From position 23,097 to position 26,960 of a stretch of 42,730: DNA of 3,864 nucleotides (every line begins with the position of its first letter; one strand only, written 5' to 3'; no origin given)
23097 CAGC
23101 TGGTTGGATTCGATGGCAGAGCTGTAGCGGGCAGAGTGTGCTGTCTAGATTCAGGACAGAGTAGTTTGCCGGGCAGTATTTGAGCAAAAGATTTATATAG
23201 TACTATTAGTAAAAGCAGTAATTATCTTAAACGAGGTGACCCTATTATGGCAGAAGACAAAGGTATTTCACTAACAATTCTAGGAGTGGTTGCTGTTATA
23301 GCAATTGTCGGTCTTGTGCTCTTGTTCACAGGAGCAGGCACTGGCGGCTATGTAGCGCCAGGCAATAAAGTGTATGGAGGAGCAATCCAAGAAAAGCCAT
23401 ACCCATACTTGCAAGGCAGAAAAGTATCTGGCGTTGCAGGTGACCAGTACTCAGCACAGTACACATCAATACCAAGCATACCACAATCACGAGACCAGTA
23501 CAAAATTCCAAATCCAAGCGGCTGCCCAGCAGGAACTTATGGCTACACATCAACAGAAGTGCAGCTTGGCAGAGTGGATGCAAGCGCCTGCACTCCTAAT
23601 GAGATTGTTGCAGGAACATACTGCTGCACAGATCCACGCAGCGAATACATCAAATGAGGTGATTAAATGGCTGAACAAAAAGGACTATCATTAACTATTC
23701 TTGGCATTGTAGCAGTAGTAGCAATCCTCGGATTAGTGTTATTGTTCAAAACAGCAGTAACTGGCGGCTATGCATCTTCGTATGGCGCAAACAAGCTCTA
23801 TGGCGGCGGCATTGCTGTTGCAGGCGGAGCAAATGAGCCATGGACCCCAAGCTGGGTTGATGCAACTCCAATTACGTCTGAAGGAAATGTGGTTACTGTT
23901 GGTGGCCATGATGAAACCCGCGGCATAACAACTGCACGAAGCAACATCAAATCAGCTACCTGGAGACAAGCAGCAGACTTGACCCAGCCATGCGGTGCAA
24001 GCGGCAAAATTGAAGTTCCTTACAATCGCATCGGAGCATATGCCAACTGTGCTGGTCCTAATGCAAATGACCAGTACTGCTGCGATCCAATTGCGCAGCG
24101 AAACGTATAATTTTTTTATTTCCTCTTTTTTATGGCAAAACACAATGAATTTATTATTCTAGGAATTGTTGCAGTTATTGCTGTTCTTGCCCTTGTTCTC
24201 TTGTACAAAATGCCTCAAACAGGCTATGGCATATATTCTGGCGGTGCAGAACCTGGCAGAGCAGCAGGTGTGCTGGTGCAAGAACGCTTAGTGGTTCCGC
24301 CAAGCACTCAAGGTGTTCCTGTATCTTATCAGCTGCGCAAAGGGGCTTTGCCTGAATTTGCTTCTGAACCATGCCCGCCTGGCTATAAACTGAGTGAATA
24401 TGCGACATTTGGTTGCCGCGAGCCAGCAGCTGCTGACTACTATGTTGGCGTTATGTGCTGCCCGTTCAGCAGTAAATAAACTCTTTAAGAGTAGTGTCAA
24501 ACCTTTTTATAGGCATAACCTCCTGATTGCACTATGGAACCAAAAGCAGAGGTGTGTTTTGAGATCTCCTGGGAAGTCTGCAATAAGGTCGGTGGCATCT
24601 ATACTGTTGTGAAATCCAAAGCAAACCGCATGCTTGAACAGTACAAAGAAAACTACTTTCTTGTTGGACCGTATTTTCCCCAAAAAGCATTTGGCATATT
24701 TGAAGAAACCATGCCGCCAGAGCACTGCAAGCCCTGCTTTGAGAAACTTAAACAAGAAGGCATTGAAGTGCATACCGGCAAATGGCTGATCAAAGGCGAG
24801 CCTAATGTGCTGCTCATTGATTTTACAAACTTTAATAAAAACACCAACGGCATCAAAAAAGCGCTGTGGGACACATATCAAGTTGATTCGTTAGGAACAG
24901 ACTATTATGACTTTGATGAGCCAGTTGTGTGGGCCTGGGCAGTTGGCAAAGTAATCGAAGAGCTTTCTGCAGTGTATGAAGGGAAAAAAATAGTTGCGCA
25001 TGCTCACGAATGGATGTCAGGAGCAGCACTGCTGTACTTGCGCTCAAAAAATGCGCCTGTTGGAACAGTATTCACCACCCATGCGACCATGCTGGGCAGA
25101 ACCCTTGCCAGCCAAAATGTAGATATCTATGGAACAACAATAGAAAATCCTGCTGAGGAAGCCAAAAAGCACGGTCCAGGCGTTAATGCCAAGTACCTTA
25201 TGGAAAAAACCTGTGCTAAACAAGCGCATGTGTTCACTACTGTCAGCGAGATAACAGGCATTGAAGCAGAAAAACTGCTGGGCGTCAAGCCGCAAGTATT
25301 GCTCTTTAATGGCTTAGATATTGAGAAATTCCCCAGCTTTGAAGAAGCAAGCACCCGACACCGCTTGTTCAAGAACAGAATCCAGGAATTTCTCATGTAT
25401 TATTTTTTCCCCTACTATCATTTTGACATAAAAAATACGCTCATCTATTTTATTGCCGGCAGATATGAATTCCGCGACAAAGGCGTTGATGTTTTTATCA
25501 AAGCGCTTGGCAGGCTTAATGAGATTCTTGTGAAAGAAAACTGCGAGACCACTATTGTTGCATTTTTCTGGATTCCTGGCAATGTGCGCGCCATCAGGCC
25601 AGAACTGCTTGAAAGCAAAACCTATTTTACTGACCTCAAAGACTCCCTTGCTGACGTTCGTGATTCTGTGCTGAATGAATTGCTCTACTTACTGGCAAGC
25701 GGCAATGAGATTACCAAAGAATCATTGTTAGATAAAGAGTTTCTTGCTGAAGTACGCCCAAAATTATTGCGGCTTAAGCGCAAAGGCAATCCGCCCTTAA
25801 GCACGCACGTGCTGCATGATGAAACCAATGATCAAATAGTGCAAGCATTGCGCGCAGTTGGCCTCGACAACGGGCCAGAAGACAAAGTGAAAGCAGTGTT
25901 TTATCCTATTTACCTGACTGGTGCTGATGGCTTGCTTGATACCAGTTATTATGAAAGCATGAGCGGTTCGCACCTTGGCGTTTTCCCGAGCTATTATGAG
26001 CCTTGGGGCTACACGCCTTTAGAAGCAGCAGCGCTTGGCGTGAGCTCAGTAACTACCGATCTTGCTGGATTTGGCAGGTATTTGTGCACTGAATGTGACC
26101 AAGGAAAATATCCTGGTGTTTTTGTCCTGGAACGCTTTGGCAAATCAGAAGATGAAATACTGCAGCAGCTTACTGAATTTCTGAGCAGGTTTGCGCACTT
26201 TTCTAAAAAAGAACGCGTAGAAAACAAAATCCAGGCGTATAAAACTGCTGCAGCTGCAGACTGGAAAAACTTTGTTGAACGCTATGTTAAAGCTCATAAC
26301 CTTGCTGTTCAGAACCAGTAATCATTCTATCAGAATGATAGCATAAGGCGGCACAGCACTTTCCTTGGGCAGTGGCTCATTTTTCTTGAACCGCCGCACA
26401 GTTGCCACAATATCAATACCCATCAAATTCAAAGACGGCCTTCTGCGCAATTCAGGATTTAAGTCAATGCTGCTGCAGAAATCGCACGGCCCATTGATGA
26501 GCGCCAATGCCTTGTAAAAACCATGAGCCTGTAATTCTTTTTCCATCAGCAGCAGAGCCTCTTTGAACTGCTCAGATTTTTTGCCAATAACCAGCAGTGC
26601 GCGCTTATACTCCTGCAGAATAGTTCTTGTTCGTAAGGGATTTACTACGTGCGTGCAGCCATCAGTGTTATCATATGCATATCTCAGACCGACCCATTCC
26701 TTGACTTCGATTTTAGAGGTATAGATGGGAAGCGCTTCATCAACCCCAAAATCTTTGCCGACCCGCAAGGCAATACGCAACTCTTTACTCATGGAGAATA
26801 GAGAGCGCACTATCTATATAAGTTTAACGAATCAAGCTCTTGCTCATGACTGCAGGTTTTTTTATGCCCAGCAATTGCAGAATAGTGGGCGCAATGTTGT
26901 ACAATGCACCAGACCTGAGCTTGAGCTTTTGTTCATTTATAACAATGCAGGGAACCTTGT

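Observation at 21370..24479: Seven tandem paralogs: conserved pilin-like N-terminal helix, hypervariable ectodomain, terminal C..C..CC staple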

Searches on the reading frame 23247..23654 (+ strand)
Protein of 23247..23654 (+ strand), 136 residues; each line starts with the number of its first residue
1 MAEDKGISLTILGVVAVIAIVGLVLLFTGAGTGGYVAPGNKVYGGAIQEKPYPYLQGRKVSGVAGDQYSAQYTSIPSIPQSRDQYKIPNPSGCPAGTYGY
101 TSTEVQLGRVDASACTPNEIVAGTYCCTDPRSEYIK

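Call 4: search_protein_families(library=pfam, proteins=[window:23247-23654:+], max_evalue=10)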
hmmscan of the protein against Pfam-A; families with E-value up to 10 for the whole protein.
window:23247-23654:+ (136 aa): 0 families

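Call 10: search_protein_families(library=ncbifam, proteins=[window:23247-23654:+], max_evalue=10)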
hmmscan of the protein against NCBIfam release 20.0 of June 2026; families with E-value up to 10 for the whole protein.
window:23247-23654:+ (136 aa): 0 families

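Call 21: find_related_loci(query=A2, collection=genome_contigs, flank=10000)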
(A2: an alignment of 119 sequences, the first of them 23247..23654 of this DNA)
Query A2 (136 aa) in genome_contigs; peptide patterns used: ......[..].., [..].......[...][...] (x = any residue, [..] = any of these).
410 stretches matched a pattern; 103 encode a relative of the query (tblastn E <= 1e-3); the best 80 are kept; 75 distinct loci.
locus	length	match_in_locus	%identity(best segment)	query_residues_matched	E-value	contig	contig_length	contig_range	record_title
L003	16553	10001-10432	39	1-130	4e-19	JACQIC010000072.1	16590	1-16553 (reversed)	MAG: Candidatus Aenigmatarchaeota archaeon isolate NC_groundwater_1115_Ag_S-0.1um_41_83 S_p1_S3_coassembly_k141_1717026,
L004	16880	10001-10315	49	5-98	1e-15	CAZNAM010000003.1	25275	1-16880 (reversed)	MAG TPA_asm: uncultured Methanosarcinales archaeon isolate SRP178699_co2_104 genome assembly, contig: NODE_1138_length_2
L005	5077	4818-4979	60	3-60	9e-15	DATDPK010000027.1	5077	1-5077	MAG TPA_asm: Candidatus Nanoarchaeia archaeon isolate SMAG_U7919 k141_1687571, whole genome shotgun sequence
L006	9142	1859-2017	63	3-58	1e-14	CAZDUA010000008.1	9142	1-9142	MAG TPA_asm: uncultured Methanosarcinales archaeon isolate binchicken_co165_291 genome assembly, contig: k141_1546365, w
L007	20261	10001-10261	47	2-94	2e-14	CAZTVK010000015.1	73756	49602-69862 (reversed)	MAG TPA_asm: uncultured Methanosarcinales archaeon isolate binchicken_co165_273 genome assembly, contig: k141_1476351, w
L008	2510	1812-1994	57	1-62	3e-14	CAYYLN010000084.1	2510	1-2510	MAG TPA_asm: uncultured Methanosarcinales archaeon isolate binchicken_co38_1403 genome assembly, contig: NODE_85501_leng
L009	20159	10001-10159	62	3-60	2e-14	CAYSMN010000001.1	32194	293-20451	MAG TPA_asm: uncultured Methanosarcinales archaeon isolate SRP119689_co1_35 genome assembly, contig: NODE_1707_length_32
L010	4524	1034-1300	47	5-85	7e-14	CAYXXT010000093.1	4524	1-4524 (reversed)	MAG TPA_asm: uncultured Methanosarcinales archaeon isolate SRP178908_co2_264 genome assembly, contig: NODE_15977_length_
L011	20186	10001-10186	59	1-62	5e-14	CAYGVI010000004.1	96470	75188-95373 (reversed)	MAG TPA_asm: uncultured Methanosarcinales archaeon isolate ERP119294_co2_107 genome assembly, contig: k141_843931, whole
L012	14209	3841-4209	38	1-127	9e-14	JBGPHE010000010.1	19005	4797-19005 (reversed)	MAG: Candidatus Nanoarchaeia archaeon isolate OBJ_0618_7090110_366 k141_11384203_length_19005_cov_23.0000, whole genome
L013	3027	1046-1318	46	1-97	1e-13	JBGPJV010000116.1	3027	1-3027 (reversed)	MAG: Candidatus Nanoarchaeia archaeon isolate OBJ_0618_7090110_300 k141_2979438_length_3027_cov_8.0000, whole genome sho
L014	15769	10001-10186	59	1-62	1e-13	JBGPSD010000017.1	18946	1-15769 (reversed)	MAG: Candidatus Nanoarchaeia archaeon isolate OBJ1_062018_130_26 k141_2257106_length_18946_cov_10.0000, whole genome sho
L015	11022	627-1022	32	1-130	2e-13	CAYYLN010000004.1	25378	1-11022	MAG TPA_asm: uncultured Methanosarcinales archaeon isolate binchicken_co38_1403 genome assembly, contig: NODE_4031_lengt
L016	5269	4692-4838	65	5-50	3e-13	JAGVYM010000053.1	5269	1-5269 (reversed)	Candidatus Woesearchaeota archaeon isolate RIFCSPLOWO2_01_FULL_45_21 rifcsplowo2_01_scaffold_47322, whole genome shotgun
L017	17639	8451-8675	52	5-72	3e-13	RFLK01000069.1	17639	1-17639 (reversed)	MAG: Candidatus Woesearchaeota archaeon isolate J152 k99_849441, whole genome shotgun sequence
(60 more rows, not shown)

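Call 38: predict_structure(alignment_id=A2)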
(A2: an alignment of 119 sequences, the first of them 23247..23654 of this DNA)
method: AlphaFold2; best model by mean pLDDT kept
length: 136 residues; sequences in the alignment: 119
mean_pLDDT: 69.9   pTM: 0.36
mean pLDDT of the five models: 69.9, 69.9, 69.4, 69.0, 68.4
residues with pLDDT >= 90: 32; 70-90: 34; 50-70: 40; < 50: 30
segments of 3 or more residues with pLDDT < 50: 58-75, 81-83
pLDDT, mean of each block of 10 residues (from residue 1): 80 97 86 61 53 51 44 47 51 83 89 90 86 56
secondary structure, 60 per line:
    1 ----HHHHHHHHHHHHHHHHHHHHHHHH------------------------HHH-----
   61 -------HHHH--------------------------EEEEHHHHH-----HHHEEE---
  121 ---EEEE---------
elements in order: H5-28 H68-71 E98-101 H102-106 E115-117 E124-127

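Call 42: fold_search(model_id=the predicted structure, library=pdb)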
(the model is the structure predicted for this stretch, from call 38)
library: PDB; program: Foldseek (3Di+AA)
matches with E <= 10: 8; with E <= 0.001: 0
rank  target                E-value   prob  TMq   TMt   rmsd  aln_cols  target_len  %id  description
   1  5w7s                  1.2e+00  0.13  0.17  0.07   7.1        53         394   21  Crystal structure of OxaC in complex with sinefungin and meleagrin (released 2018-06-27)
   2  5w7r                  2.8e+00  0.08  0.17  0.07   5.8        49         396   22  Crystal structure of OxaC in complex with SAH and oxaline (released 2018-07-04)
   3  3r9i_B                5.3e+00  0.04  0.12  0.07   5.3        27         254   18  2.6A resolution structure of MinD complexed with MinE (12-31) peptide (released 2011-08-17)
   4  3if9_B                6.6e+00  0.03  0.14  0.06   5.8        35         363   11  Crystal structure of Glycine Oxidase G51S/A54R/H244A mutant in complex with inhibitor glycolate (released 2009-10-27)
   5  3r9j_A                8.1e+00  0.03  0.12  0.07   5.3        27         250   18  4.3A resolution structure of a MinD-MinE(I24N) protein complex (released 2011-08-17)
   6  3r9j_B                8.1e+00  0.03  0.12  0.07   5.3        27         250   18  4.3A resolution structure of a MinD-MinE(I24N) protein complex (released 2011-08-17)
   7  3prb_B                9.4e+00  0.04  0.18  0.12   4.2        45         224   11  Structural analysis of protein folding by the Methanococcus jannaschii chaperone FKBP26 (released 2011-01-19)
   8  9l4l_A                9.4e+00  0.04  0.16  0.03   3.7        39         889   10  Structure of human SCMCcore complex contain NLRP2 (released 2025-10-01)

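Call 49: search_solved_structures(query=A2, max_evalue=10, show_alignments=3)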
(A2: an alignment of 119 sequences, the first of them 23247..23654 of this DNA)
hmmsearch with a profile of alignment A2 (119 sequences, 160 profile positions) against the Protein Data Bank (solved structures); distinct sequences matched with E-value up to 10: 3.
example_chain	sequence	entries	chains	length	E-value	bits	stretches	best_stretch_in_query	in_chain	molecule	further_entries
5xnl_J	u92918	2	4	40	0.69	14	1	5-32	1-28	Photosystem II reaction center protein J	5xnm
3jcu_J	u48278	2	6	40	2.2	12.4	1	5-32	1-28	Photosystem II reaction center protein J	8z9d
6yp7_j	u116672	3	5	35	4.5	11.4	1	12-33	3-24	Photosystem II reaction center protein J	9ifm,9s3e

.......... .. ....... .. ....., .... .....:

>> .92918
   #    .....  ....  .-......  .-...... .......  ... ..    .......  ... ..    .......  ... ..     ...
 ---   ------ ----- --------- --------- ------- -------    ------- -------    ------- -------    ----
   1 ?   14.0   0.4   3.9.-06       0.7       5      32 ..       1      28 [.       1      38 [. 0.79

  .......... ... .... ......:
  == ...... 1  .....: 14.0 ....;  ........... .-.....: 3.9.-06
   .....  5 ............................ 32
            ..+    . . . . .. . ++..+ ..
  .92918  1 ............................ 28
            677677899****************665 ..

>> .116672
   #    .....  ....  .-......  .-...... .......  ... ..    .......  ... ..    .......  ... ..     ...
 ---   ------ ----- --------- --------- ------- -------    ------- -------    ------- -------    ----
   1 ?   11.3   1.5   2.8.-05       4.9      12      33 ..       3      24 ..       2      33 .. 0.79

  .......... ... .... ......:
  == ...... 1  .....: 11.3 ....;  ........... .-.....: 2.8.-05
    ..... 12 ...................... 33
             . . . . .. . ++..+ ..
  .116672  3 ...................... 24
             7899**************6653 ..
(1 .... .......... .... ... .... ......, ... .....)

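Call 61: search_protein_representatives(alignment_id=A2)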
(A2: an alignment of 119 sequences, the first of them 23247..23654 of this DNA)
Query: 119 sequences, 160 profile positions. Proteins with E-value up to 0.001 (for the whole library): 487; up to 1e-10: 212; up to 1e-30: 8. The best 150 are listed.
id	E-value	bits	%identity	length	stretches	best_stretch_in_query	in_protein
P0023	2.8e-40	155.1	-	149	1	5-148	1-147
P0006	1.1e-36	143.4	-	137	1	5-148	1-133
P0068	8.7e-36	140.5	-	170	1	5-149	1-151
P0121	9.5e-34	133.9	-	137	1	5-148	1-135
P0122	7.0e-32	127.8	-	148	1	5-145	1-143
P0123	5.1e-31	125.0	-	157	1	7-154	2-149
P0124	6.7e-31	124.6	-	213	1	5-148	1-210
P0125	1.0e-30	124.0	-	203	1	6-148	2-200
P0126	1.6e-30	123.4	-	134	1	5-144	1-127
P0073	5.9e-30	121.6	-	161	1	5-146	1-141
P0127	6.2e-30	121.5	-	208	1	5-146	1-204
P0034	7.1e-30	121.3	-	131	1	5-144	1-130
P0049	9.7e-30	120.8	-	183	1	5-143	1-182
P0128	1.6e-29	120.1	-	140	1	5-145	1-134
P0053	1.7e-29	120.0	-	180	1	5-146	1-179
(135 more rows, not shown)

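Call 67: find_related_loci(query=A2, collection=viral_contigs, flank=5000)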
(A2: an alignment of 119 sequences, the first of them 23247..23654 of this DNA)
Query A2 (136 aa) in viral_contigs; peptide patterns used: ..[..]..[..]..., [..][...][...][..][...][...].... (x = any residue, [..] = any of these).
18 stretches matched a pattern, but none encodes a relative of the query by tblastn (E <= 1e-3).

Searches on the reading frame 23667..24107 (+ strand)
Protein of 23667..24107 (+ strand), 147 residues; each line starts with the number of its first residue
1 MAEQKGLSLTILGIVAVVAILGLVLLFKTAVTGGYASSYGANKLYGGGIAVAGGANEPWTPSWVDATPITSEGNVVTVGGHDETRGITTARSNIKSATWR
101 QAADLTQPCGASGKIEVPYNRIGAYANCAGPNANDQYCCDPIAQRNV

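Call 4: search_protein_families(library=pfam, proteins=[window:23667-24107:+], max_evalue=10)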
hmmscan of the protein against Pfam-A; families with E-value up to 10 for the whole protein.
window:23667-24107:+ (147 aa): 2 families
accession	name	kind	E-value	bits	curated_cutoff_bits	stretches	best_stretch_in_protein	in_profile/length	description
PF10717.14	ODV-E18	-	0.0097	16.2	28.1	1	7-43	26-60/87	Occlusion-derived virus envelope protein ODV-E18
PF13964.12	Kelch_6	-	0.052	14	25.3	1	72-108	11-49/50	Kelch motif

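Call 10: search_protein_families(library=ncbifam, proteins=[window:23667-24107:+], max_evalue=10)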
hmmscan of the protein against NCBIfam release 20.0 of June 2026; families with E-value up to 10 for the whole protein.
window:23667-24107:+ (147 aa): 0 families

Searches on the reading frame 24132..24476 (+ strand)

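Call 4: search_protein_families(library=pfam, proteins=[window:24132-24476:+], max_evalue=10)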
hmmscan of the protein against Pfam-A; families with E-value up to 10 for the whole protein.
window:24132-24476:+ (115 aa): 0 families

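Call 10: search_protein_families(library=ncbifam, proteins=[window:24132-24476:+], max_evalue=10)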
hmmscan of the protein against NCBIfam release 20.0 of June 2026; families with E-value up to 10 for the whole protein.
window:24132-24476:+ (115 aa): 1 family
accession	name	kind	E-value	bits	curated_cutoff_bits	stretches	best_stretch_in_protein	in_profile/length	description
NF045534.1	small_EYxxD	equivalog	0.00061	19.4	29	1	3-26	6-29/37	EYxxD motif small membrane protein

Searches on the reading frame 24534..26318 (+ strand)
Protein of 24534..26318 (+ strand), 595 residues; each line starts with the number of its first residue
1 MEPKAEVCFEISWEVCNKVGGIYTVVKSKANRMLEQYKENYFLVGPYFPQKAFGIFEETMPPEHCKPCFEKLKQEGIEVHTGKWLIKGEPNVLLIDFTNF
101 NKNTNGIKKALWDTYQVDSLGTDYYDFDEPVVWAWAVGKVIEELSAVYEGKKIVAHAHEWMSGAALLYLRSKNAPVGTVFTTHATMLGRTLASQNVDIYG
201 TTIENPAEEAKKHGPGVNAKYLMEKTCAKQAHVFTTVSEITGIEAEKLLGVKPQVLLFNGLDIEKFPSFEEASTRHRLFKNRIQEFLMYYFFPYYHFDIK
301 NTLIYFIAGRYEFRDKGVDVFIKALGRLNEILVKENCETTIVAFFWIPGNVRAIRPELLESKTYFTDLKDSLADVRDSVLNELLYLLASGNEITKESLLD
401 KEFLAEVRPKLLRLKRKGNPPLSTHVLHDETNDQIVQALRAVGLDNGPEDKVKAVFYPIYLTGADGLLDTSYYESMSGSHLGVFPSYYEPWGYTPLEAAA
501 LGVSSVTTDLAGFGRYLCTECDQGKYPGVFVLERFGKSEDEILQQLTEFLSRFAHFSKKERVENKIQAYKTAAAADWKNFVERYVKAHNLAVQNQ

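Call 8: search_protein_families(library=pfam, proteins=[window:24534-26318:+], max_evalue=0.001)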
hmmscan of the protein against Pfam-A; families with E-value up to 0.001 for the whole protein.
window:24534-26318:+ (595 aa): 6 families
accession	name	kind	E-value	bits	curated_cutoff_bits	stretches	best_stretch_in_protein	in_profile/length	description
PF05693.19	Glycogen_syn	-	2.6e-153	512.4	27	1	10-593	1-584/639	Glycogen synthase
PF08323.17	Glyco_transf_5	-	1e-07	32.4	22.7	1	89-239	80-218/239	Starch synthase catalytic domain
PF00534.26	Glycos_transf_1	-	1.9e-07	31.3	26.4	1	475-516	89-130/172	Glycosyl transferases group 1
PF13692.12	Glyco_trans_1_4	-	2.8e-07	31.3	27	1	472-515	70-113/142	Glycosyl transferases group 1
PF13439.12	Glyco_transf_4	-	0.00012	22.6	28.5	1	153-264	75-169/170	Glycosyltransferase Family 4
PF20706.3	GT4-conflict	-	0.00013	21.5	26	0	474-575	277-382/385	Family 4 Glycosyltransferase in conflict systems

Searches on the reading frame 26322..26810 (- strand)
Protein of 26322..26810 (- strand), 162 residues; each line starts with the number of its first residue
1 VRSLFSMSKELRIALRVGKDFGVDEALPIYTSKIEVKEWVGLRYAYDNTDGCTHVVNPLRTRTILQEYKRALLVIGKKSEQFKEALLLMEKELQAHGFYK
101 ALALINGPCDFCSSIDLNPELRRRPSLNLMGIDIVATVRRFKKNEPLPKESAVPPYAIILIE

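Call 8: search_protein_families(library=pfam, proteins=[window:26322-26810:-], max_evalue=0.001)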
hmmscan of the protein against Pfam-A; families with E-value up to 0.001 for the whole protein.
window:26322-26810:- (162 aa): 1 family
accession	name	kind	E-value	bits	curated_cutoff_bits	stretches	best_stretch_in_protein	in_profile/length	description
PF10050.14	DUF2284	-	9e-10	39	25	1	54-161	34-161/161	Predicted metal-binding protein (DUF2284)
